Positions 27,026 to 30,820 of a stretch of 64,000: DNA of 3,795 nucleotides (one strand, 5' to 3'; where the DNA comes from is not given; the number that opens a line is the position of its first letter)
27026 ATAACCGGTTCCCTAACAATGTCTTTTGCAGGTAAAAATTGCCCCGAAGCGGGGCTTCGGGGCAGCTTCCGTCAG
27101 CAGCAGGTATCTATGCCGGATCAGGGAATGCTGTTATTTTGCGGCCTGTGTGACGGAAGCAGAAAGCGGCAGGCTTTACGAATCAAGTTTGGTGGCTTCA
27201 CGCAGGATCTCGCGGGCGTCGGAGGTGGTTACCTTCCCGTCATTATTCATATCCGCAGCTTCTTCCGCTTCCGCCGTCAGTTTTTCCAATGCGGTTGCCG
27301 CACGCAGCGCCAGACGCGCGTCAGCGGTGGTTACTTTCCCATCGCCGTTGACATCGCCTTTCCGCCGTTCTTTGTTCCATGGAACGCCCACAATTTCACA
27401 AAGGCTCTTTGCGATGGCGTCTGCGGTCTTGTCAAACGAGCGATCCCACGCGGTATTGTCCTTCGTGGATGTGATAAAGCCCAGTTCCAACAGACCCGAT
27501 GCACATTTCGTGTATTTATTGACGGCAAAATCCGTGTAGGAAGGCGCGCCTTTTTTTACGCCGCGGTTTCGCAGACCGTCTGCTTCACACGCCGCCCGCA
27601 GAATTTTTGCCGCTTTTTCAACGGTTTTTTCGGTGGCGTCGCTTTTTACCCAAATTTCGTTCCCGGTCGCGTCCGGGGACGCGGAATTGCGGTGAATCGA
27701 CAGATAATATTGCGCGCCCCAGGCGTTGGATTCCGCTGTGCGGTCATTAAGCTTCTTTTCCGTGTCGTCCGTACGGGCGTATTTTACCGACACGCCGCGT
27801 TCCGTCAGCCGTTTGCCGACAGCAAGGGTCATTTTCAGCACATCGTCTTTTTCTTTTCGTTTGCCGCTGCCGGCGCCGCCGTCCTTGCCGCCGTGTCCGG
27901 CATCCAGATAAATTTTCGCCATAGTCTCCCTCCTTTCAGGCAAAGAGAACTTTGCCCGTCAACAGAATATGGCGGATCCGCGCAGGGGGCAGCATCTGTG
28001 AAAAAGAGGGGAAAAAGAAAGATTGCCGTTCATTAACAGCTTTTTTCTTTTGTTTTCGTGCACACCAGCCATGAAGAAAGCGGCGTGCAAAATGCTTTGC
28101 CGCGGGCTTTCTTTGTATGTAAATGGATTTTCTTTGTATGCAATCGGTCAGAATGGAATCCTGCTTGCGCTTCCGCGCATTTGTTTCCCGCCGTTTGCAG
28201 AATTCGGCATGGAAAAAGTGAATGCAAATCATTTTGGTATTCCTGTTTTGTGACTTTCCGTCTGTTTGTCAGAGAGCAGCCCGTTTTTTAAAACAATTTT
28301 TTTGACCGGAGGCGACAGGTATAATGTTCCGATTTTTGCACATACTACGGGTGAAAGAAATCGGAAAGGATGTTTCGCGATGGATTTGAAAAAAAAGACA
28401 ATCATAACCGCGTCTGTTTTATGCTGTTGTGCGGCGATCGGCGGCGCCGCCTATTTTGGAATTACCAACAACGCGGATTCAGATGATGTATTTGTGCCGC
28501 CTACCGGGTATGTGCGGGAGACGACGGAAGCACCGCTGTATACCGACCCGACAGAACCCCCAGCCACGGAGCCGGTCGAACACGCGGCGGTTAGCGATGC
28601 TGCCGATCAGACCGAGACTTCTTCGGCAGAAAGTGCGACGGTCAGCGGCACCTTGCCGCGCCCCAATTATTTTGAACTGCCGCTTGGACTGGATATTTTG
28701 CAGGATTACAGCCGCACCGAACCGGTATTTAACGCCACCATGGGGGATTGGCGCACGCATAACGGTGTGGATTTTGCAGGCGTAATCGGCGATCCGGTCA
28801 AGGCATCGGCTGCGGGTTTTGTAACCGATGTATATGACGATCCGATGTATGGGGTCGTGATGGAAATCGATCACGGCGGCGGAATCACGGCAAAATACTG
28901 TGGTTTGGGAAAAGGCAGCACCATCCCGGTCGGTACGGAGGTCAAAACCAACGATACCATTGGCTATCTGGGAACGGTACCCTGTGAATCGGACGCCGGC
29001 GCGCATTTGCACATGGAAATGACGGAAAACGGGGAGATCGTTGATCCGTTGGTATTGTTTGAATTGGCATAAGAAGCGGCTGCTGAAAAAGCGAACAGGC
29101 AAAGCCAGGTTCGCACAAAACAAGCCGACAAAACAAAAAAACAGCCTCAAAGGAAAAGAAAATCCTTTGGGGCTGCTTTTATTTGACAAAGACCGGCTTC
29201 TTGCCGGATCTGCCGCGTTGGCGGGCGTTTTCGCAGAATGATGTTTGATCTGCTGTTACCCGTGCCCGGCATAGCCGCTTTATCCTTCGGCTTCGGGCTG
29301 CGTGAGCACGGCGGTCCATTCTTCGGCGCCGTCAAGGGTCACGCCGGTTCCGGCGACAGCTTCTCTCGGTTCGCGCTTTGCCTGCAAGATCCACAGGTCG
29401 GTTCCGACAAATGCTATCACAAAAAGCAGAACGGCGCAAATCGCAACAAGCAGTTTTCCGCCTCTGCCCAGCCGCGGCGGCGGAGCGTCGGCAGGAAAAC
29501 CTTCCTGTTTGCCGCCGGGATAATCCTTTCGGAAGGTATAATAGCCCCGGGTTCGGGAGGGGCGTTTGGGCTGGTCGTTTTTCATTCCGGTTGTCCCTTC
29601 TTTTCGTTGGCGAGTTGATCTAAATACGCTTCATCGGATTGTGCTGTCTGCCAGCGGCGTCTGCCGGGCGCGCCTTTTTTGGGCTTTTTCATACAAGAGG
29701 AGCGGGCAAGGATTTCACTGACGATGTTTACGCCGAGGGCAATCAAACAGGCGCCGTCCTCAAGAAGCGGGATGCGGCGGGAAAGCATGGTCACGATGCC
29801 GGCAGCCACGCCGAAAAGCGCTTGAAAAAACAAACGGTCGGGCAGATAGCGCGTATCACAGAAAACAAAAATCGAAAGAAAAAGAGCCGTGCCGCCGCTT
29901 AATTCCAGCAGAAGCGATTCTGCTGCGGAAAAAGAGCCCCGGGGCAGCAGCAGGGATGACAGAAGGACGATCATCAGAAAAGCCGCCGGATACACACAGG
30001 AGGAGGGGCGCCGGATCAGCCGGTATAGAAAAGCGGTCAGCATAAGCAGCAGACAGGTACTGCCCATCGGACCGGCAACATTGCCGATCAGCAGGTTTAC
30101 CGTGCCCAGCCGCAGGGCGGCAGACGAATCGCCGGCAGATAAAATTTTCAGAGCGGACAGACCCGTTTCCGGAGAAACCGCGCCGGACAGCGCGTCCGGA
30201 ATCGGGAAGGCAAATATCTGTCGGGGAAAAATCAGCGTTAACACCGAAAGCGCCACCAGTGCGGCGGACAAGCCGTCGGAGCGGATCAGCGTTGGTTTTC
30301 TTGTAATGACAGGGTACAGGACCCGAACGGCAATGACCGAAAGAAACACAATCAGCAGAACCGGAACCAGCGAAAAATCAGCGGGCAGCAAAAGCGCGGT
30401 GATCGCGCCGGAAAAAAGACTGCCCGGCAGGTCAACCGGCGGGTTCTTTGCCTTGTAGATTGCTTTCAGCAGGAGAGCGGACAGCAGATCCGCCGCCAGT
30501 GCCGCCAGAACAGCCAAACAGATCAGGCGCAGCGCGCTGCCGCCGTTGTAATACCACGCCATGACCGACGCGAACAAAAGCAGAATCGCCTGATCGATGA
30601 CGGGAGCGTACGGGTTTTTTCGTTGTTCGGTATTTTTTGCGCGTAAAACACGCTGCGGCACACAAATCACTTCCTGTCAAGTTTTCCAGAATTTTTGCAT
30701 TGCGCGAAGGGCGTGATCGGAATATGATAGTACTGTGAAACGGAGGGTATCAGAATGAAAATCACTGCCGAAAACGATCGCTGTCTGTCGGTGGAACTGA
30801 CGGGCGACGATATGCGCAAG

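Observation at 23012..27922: Non-cellulosomal cohesin-dockerin surface-display hub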

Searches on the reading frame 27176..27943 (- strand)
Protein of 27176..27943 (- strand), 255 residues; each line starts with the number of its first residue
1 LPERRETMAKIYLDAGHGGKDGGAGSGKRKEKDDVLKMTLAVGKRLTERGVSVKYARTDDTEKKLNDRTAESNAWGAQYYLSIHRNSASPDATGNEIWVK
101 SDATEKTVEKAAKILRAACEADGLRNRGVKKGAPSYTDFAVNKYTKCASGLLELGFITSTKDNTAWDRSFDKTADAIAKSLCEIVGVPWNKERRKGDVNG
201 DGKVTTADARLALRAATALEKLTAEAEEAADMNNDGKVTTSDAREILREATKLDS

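Call 8: search_protein_families(library=pfam, proteins=[window:27176-27943:-], max_evalue=0.1)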
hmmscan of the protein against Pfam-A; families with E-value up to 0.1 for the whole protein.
window:27176-27943:- (255 aa): 5 families
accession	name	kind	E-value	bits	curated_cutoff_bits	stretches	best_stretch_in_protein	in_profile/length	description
PF01520.23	Amidase_3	-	4e-34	118.6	27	1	11-181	1-172/174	N-acetylmuramoyl-L-alanine amidase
PF00404.24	Dockerin_1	-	4.7e-11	43.1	22.9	1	195-245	1-51/57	Dockerin type I domain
PF00036.39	EF-hand_1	-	0.0001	22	25.4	0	229-248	8-27/29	EF hand domain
PF13405.12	EF-hand_6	-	0.00032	20.6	25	0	230-248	9-27/30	EF-hand domain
PF13202.12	EF-hand_5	-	0.0013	18.6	25.9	0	229-240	7-18/25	EF hand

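Call 15: search_protein_families(library=ncbifam, proteins=[window:27176-27943:-], max_evalue=0.01)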
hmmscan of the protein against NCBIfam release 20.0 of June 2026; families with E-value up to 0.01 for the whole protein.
window:27176-27943:- (255 aa): 7 families
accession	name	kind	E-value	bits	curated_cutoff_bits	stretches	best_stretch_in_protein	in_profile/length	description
TIGR02883.1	spore_cwlD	equivalog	4.1e-17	62.9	221.55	1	11-181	3-186/189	N-acetylmuramoyl-L-alanine amidase CwlD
NF007652.1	PRK10319.1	equivalog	1.1e-11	44.5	400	1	11-102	60-154/291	N-acetylmuramoyl-L-alanine amidase AmiA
NF038267.1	amidase_AmiC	exception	3e-08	32.7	700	1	11-141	189-319/407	N-acetylmuramoyl-L-alanine amidase AmiC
NF038140.1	amidase_Rv3717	exception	2.9e-06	26.9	335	1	36-181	72-227/233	Rv3717 family N-acetylmuramoyl-L-alanine amidase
NF007751.0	PRK10431.1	equivalog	2.9e-06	26.1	532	1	11-103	194-289/445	N-acetylmuramoyl-L-alanine amidase AmiB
NF050040.1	horm_taper_TftA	equivalog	5.5e-06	25.3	500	1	8-183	1-182/450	hormogonium tapered terminus morphoprotein TftA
NF049990.1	CellobisidaseCelK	equivalog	0.00015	20.1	1700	1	188-247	822-879/889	cellulose 1,4-beta-cellobiosidase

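Call 78: search_protein_families(library=phrogs, proteins=[window:27176-27922:-], max_evalue=0.001)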
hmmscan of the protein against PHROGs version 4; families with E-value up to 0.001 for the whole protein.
window:27176-27922:- (248 aa): 5 families
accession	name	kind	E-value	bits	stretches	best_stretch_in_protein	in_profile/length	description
phrog_435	-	lysis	4.8e-41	142.4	1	1-176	112-283/556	endolysin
phrog_2742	-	lysis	5.7e-27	96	1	1-187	1-190/318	endolysin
phrog_12727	-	lysis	6.1e-19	69.5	1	1-233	162-388/393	endolysin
phrog_489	-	lysis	7.2e-13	49.2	1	3-201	166-378/459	endolysin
phrog_17214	-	lysis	7.3e-06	26.9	1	1-167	1-181/322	endolysin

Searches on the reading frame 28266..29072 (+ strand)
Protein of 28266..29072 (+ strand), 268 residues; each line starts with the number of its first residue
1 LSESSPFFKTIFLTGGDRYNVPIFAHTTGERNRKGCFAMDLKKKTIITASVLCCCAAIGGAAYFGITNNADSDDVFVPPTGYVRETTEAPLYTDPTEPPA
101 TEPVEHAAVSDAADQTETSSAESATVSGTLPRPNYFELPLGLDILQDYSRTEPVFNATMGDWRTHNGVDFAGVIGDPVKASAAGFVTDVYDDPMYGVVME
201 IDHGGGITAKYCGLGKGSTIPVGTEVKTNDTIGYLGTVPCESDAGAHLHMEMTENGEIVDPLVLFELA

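Call 23: search_protein_families(library=pfam, proteins=[window:28266-29072:+], max_evalue=0.001)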
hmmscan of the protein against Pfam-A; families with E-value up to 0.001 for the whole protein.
window:28266-29072:+ (268 aa): 1 family
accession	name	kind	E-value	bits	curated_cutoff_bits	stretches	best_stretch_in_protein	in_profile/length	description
PF01551.29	Peptidase_M23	-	4.7e-19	68.8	28.7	1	164-261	2-96/96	Peptidase family M23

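Call 78: search_protein_families(library=phrogs, proteins=[window:28374-29072:+], max_evalue=0.001)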
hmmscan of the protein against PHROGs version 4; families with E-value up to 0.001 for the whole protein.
window:28374-29072:+ (232 aa): 14 families
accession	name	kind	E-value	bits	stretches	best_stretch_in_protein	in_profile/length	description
phrog_6700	-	lysis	2.4e-14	52.2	1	123-225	2620-2720/2898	endolysin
phrog_7767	-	other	8.8e-12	46.1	1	127-225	19-115/194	metallo-endopeptidase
phrog_14988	-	other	1e-08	36.2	1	123-223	27-133/272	peptidase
phrog_10030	-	tail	2.6e-08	32.6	1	128-225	1913-2014/2105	tail length tape measure protein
phrog_37190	-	other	5.6e-08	33.5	1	123-229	135-238/244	peptidase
phrog_36429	-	unknown function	1.6e-07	30.4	1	127-225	128-229/1159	-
phrog_28672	-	other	3.8e-07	30.1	1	127-217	286-374/397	metallo-endopeptidase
phrog_21656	-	other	9.5e-07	28.2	1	126-226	634-740/1022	peptidase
phrog_16615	-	other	1.3e-06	28.5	1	127-226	417-514/529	peptidase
phrog_8809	-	unknown function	7e-06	24.3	1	127-227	1288-1391/2317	-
phrog_880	-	lysis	1.3e-05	25.7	1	119-218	21-121/435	endolysin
phrog_3578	-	lysis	4.6e-05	24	1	128-218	235-338/405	endolysin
phrog_4070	-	tail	0.00033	19.9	1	128-224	624-722/989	tail length tape measure protein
phrog_3084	-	lysis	0.00092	19.3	0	128-219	23-119/468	endolysin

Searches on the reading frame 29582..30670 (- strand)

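Call 23: search_protein_families(library=pfam, proteins=[window:29582-30670:-], max_evalue=0.001)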
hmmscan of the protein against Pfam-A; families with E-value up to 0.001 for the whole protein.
window:29582-30670:- (362 aa): 1 family
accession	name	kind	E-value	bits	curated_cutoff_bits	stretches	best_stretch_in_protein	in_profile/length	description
PF03116.20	NQR2_RnfD_RnfE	-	1.2e-25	90.9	27.7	1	25-321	19-286/296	NQR2, RnfD, RnfE family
